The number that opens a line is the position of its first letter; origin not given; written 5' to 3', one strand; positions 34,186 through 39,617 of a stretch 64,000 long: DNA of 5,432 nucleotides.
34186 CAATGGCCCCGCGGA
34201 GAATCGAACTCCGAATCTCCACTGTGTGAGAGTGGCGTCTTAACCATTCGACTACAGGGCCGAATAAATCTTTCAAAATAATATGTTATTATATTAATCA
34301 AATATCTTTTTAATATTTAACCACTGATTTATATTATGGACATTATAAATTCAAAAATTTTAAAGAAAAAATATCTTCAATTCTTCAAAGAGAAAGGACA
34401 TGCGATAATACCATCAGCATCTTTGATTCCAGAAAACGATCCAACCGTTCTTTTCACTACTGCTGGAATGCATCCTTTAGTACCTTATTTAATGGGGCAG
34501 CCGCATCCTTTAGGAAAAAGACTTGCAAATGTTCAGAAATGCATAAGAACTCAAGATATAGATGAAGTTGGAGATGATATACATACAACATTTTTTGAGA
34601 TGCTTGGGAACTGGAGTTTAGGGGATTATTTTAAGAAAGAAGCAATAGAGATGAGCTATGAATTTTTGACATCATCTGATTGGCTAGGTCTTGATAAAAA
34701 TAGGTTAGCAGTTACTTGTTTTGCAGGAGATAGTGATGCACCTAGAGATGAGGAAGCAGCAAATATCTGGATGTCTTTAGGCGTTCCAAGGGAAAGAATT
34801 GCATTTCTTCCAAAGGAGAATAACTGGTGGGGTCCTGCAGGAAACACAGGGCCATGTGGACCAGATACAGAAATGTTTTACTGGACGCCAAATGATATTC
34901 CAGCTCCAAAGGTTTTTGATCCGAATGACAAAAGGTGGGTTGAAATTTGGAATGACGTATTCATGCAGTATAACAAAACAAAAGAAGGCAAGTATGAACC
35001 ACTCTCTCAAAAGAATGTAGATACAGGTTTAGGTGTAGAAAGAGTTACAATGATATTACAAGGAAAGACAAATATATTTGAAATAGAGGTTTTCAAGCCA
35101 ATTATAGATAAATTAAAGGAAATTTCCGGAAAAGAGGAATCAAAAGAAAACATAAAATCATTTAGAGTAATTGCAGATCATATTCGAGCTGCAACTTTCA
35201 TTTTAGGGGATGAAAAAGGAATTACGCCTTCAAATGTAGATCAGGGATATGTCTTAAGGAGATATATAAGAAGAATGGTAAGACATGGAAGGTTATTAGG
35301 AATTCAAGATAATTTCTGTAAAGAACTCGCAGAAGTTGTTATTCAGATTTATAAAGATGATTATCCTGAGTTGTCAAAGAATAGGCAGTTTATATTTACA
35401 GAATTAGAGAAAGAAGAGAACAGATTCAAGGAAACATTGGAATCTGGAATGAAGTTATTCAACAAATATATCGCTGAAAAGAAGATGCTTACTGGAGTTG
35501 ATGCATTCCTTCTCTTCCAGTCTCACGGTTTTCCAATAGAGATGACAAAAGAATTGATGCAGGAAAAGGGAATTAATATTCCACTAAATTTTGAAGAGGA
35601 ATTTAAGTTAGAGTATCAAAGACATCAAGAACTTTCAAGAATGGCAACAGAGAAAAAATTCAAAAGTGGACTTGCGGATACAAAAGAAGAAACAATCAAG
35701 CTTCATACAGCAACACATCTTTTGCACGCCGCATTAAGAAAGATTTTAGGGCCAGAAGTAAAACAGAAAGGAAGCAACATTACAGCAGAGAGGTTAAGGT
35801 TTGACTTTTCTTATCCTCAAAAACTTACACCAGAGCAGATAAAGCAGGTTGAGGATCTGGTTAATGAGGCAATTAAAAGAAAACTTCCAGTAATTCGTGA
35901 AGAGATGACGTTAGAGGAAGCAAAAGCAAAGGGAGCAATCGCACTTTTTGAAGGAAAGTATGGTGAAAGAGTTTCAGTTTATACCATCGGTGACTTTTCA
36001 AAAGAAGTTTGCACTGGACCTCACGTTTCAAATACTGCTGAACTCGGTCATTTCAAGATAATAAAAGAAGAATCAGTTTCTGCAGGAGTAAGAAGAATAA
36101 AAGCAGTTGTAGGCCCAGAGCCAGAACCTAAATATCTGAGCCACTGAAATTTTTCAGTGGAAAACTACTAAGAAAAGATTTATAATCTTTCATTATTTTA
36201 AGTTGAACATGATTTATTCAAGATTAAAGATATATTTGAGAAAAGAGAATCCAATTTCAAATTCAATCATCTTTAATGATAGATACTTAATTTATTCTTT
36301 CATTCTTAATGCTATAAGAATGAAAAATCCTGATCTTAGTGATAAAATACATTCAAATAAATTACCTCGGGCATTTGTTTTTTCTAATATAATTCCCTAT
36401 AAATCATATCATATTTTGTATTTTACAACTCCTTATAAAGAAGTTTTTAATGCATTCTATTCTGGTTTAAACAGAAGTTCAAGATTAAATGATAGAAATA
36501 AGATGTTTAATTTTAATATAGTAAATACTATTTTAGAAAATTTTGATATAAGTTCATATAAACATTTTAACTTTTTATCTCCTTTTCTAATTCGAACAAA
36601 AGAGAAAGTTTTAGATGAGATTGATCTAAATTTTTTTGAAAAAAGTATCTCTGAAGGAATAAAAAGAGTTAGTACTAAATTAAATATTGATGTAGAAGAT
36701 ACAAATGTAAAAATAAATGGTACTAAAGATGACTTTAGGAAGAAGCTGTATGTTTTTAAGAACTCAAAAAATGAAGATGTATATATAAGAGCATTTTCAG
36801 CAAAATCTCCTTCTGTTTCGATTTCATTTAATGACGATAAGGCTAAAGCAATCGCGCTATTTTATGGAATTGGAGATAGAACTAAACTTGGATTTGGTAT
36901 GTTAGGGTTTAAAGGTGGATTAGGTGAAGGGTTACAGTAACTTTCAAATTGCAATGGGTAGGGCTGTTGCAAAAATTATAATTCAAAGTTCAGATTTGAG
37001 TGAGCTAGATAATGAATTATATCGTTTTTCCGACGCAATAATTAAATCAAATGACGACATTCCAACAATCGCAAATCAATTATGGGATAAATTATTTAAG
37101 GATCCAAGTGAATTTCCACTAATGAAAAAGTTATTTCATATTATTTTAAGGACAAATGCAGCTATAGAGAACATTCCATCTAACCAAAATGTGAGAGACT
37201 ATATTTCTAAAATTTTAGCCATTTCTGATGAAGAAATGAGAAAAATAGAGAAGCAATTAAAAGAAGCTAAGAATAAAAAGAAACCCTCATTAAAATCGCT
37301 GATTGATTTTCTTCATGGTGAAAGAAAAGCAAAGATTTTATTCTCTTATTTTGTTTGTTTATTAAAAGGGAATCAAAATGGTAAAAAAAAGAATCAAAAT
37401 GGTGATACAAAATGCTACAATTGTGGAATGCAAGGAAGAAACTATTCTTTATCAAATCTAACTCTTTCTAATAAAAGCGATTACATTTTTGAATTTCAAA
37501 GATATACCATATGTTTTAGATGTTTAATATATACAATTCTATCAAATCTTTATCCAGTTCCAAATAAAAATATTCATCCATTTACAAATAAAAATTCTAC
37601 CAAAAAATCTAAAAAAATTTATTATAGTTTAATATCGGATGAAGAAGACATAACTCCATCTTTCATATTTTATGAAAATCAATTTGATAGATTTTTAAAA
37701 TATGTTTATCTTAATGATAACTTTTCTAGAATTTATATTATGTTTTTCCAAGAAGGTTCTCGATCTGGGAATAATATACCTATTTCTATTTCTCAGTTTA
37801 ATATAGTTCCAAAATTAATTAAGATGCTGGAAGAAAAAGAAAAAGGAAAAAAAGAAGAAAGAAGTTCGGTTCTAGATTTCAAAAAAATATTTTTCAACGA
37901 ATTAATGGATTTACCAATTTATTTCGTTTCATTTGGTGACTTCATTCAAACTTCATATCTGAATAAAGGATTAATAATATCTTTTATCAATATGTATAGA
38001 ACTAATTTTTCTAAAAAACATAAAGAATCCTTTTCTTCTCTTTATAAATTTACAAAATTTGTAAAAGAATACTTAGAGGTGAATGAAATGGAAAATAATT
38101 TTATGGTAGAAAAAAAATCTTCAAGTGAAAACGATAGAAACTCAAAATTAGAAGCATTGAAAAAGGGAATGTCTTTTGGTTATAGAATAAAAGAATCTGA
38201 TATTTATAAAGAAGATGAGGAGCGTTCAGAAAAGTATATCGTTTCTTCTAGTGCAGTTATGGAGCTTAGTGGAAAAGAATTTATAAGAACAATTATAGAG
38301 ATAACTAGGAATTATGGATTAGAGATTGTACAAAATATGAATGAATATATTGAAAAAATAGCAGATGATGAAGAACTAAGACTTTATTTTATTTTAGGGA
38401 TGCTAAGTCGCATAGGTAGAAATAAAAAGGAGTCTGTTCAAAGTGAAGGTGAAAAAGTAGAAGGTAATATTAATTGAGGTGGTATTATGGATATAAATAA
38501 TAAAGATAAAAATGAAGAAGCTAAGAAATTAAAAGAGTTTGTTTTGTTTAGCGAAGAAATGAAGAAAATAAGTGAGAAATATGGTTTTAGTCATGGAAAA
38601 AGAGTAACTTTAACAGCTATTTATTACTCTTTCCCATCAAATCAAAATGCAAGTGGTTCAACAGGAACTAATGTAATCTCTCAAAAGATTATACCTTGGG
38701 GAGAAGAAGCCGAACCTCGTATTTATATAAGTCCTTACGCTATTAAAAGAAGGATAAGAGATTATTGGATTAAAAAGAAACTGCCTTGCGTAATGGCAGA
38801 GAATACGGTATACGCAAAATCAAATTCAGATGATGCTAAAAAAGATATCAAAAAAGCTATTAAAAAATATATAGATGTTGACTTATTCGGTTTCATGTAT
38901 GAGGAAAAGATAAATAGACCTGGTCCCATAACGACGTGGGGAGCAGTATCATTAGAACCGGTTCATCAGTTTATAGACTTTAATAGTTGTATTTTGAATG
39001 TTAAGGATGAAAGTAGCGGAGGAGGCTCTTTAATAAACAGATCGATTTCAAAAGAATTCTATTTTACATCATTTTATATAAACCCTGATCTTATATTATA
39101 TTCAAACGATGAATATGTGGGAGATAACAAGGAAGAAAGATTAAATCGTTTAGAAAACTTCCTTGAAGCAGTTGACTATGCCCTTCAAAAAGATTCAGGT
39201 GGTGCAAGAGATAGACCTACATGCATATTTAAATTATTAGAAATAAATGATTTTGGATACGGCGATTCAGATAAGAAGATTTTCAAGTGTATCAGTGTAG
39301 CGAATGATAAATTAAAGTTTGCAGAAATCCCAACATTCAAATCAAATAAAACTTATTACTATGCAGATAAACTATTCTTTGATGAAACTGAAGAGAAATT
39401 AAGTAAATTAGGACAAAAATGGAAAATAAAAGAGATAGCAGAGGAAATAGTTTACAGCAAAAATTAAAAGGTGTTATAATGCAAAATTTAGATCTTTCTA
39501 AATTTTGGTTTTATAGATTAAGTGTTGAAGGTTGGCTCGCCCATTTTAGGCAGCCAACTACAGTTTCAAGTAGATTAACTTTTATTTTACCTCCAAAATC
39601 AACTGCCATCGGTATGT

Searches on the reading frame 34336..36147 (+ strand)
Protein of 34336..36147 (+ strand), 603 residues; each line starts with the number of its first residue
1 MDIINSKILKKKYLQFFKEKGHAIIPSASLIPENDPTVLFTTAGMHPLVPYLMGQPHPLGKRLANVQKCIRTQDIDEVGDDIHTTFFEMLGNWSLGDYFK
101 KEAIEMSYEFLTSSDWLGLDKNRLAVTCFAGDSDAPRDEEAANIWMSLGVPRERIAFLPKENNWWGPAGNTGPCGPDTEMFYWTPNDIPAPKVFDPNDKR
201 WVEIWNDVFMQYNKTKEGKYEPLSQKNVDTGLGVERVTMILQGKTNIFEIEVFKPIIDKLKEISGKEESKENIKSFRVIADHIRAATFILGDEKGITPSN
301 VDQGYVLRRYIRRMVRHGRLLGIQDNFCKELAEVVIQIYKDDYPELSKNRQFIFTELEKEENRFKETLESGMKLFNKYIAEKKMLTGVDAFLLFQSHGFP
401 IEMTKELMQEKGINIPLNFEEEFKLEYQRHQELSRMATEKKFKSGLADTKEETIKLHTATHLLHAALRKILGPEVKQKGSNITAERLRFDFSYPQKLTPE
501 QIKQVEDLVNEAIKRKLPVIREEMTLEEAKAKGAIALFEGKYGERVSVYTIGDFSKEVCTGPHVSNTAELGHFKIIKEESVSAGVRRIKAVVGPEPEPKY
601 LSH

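Call 6: search_protein_families(library=ncbifam, proteins=[window:34336-36147:+])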
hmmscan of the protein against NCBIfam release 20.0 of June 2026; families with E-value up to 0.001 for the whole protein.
window:34336-36147:+ (603 aa): 5 families
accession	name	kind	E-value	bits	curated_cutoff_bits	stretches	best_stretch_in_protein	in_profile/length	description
NF002436.0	PRK01584.1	equivalog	2.1e-258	858.7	529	1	6-592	3-592/595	alanine--tRNA ligase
TIGR00344.1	alaS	equivalog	4.1e-196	653.9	457.05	2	10-440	3-432/847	alanine--tRNA ligase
TIGR03683.1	A-tRNA_syn_arch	equivalog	2.2e-82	277.7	744.7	4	450-593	590-735/902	alanine--tRNA ligase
NF040865.1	a_tRNA_ed_AlaXM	equivalog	8.5e-22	78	300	1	450-591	91-232/234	alanyl-tRNA editing protein AlaXM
TIGR00418.1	thrS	equivalog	2.3e-08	33.4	383.65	1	457-579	2-131/565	threonine--tRNA ligase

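Call 103: list_cluster_members(proteins=[window:34336-36147:+, window:40243-42633:+, window:49437-52424:-])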
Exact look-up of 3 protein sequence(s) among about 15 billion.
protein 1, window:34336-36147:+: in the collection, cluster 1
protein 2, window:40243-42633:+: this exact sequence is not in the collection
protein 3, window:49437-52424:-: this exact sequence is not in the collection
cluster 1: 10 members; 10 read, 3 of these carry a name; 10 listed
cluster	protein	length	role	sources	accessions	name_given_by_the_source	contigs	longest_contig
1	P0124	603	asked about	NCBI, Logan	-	-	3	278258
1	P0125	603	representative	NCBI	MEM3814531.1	MAG: alanine--tRNA ligase [Candidatus Micrarchaeia archaeon]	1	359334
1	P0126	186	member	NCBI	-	-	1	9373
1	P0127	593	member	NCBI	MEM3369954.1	MAG: alanine--tRNA ligase, partial [Candidatus Micrarchaeia archaeon]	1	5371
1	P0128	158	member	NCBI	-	-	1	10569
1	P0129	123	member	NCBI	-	-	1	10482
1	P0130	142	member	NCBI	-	-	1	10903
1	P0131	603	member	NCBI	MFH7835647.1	MAG: alanine--tRNA ligase [Candidatus Aenigmatarchaeota archaeon]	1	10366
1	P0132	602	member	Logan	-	-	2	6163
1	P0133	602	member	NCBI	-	-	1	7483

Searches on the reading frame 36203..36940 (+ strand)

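Call 6: search_protein_families(library=ncbifam, proteins=[window:36203-36940:+])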
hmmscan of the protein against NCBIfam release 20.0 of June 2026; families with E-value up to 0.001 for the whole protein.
window:36203-36940:+ (245 aa): 1 family
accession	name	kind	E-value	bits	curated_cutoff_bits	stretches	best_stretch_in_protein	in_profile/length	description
TIGR01877.1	cas_cas6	equivalog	1.3e-12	48.6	58.65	1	49-234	2-199/200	CRISPR-associated endoribonuclease Cas6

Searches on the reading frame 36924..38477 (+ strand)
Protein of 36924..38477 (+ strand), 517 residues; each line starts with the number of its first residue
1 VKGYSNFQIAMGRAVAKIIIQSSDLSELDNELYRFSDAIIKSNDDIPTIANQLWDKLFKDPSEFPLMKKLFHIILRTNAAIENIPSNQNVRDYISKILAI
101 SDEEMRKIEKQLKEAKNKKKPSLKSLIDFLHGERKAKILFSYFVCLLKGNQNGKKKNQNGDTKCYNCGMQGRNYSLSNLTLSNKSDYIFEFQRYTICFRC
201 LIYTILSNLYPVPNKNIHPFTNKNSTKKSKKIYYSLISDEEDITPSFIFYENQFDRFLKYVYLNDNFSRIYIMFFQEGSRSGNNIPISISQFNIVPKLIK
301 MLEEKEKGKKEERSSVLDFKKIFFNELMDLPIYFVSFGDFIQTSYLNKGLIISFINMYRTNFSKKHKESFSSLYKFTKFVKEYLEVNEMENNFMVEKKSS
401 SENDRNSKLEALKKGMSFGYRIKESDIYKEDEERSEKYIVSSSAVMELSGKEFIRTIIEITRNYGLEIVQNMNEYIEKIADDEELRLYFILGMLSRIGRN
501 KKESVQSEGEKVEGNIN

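Call 6: search_protein_families(library=ncbifam, proteins=[window:36924-38477:+])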
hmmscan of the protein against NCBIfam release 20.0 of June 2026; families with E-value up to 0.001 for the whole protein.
window:36924-38477:+ (517 aa): 0 families

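Call 57: find_encoding_contigs(protein=window:36924-38477:+, flank=3000, max_places=10)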
Protein window:36924-38477:+ (517 aa): 3 contigs read that carry it; 1 place shown.
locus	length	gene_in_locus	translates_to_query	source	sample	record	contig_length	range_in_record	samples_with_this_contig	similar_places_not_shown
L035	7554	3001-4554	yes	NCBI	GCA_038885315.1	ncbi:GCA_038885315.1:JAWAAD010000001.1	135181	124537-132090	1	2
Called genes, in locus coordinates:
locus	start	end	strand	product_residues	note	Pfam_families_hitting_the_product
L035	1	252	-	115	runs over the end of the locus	-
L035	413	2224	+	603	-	PF01411:tRNA-synt_2c, PF07973:tRNA_SAD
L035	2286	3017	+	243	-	PF21350:Cas6_I-A (weak)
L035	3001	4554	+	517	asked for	-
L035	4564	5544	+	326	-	PF01905:DevR, PF05107:Cas_Cas7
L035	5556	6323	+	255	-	PF09704:Cas_Cas5d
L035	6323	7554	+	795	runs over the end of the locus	PF04851:ResIII, PF00270:DEAD, PF00271:Helicase_C, PF22590:Cas3-like_C_2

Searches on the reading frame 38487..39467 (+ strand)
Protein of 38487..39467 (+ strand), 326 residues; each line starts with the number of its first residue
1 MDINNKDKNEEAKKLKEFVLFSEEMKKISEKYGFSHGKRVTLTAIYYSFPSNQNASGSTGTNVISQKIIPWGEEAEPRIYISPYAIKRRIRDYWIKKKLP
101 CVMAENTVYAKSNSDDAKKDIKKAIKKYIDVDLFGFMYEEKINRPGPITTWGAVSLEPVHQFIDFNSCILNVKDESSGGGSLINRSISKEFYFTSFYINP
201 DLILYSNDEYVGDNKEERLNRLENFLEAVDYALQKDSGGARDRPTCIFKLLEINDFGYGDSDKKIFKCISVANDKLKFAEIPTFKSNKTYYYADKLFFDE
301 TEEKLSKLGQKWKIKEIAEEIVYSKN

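Call 6: search_protein_families(library=ncbifam, proteins=[window:38487-39467:+])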
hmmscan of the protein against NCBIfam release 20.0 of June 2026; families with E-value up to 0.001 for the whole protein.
window:38487-39467:+ (326 aa): 4 families
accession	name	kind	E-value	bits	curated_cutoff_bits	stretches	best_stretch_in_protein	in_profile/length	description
TIGR01875.1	cas_MJ0381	subfamily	4.8e-18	65.1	67.3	1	51-240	12-218/240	DevR family CRISPR-associated autoregulator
TIGR02585.1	cas_Cst2_DevR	exception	1e-14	54.4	72.75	1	51-203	8-163/321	type I-B CRISPR-associated protein Cas7/Cst2/DevR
TIGR01595.1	cas_CT1132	subfamily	0.00037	20.1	125.8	0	83-166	41-144/268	CRISPR-associated protein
TIGR02583.1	DevR_archaea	exception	0.00043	19.6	212.6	0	103-252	85-252/284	type I-A CRISPR-associated protein Cas7/Csa2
